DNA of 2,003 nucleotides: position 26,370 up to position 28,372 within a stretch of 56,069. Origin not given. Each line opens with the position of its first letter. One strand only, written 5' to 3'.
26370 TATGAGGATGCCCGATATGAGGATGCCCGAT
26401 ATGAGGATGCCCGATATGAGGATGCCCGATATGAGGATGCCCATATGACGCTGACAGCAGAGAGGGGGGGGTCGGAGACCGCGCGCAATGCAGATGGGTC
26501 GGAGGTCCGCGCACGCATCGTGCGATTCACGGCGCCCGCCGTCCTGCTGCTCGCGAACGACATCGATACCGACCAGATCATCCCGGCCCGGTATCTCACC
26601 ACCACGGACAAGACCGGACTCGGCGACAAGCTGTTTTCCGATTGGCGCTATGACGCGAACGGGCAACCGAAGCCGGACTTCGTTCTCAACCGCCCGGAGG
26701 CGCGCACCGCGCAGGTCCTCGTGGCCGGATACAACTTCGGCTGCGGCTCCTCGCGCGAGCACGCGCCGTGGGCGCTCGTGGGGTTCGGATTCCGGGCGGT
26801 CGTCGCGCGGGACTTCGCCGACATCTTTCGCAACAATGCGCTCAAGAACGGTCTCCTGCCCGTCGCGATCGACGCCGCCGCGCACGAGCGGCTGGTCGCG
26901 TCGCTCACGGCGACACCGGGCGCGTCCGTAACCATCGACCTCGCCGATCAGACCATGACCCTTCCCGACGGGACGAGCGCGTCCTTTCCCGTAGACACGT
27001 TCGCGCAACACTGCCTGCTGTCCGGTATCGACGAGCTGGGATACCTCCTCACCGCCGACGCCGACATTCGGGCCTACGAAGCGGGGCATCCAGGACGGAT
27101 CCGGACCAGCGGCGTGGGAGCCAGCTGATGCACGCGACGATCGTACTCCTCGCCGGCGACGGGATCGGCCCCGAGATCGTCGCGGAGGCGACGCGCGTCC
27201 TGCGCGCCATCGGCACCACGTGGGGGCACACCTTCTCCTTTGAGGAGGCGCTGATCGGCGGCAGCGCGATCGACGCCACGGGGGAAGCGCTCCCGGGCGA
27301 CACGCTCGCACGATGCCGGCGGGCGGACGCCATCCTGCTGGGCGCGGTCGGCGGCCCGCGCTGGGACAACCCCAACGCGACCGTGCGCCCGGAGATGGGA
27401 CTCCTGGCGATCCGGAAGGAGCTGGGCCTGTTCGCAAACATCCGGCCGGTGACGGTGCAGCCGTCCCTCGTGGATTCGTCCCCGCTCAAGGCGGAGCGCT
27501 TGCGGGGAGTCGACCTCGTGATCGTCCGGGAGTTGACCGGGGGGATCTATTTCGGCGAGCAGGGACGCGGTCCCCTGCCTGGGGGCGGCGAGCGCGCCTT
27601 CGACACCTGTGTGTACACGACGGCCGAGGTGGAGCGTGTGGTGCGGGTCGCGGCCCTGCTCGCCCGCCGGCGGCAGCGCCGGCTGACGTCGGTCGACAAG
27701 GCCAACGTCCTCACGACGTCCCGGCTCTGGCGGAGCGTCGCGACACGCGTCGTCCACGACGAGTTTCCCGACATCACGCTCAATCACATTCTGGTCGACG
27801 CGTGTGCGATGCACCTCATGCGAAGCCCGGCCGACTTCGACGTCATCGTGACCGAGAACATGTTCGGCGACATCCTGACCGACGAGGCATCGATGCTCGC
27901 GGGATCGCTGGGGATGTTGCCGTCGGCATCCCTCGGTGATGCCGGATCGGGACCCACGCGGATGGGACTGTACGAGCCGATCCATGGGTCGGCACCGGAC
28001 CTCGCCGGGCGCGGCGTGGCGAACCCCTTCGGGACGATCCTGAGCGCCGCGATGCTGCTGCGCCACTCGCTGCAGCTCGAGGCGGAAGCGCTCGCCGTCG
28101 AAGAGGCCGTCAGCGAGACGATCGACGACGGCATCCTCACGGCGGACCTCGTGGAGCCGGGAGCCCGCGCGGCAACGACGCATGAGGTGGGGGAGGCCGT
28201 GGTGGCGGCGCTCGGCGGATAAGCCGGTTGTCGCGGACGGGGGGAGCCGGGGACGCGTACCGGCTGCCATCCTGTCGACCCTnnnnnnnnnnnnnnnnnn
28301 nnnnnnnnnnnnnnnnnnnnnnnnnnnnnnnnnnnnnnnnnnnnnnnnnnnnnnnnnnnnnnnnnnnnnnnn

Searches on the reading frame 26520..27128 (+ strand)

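Call 24: search_protein_families(library=pfam, proteins=[window:26520-27128:+], max_evalue=0.00001)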
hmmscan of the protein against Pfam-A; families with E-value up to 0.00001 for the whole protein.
window:26520-27128:+ (202 aa): 1 family
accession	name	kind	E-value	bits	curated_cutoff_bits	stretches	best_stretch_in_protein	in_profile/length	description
PF00694.25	Aconitase_C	-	7.5e-30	104.4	22.8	1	13-118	17-129/131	Aconitase C-terminal domain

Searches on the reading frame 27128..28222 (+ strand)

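Call 24: search_protein_families(library=pfam, proteins=[window:27128-28222:+], max_evalue=0.00001)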
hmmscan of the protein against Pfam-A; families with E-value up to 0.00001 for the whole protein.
window:27128-28222:+ (364 aa): 1 family
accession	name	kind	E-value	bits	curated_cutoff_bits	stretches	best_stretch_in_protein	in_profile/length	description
PF00180.25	Iso_dh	-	5.7e-133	443.9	27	1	4-358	1-348/348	Isocitrate/isopropylmalate dehydrogenase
